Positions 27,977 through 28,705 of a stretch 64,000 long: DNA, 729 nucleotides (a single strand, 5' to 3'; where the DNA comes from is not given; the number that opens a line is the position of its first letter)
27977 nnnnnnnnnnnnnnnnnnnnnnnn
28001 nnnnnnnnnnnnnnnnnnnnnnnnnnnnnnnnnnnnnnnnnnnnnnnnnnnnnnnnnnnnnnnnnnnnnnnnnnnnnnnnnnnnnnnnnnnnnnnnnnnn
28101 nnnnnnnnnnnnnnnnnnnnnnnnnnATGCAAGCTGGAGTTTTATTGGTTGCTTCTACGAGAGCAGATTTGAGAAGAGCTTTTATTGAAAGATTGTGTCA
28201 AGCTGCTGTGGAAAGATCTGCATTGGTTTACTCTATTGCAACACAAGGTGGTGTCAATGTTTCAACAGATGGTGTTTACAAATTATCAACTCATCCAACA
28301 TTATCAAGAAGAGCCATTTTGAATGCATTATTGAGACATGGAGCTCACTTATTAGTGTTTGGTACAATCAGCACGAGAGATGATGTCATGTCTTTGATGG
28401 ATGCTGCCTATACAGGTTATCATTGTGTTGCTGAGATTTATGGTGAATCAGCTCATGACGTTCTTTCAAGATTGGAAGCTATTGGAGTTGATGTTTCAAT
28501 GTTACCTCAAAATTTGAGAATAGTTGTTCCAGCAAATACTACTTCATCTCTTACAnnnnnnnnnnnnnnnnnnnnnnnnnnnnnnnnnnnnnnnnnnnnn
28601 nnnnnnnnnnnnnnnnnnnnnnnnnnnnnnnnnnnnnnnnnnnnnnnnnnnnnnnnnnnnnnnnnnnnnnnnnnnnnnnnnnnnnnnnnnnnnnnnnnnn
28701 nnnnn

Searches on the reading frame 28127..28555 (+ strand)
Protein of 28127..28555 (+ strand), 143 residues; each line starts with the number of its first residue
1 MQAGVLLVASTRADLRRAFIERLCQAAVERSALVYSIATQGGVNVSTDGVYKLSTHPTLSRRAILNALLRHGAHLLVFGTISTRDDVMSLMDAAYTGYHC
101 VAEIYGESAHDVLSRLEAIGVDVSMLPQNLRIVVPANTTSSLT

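Call 54: search_protein_families(library=pfam, proteins=[window:28127-28555:+], max_evalue=0.001)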
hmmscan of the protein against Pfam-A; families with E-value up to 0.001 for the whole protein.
window:28127-28555:+ (143 aa): 1 family
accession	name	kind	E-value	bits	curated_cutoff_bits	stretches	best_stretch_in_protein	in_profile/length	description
PF00437.27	T2SSE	-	5e-07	29.1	24.9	1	49-134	188-273/370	Type II/IV secretion system protein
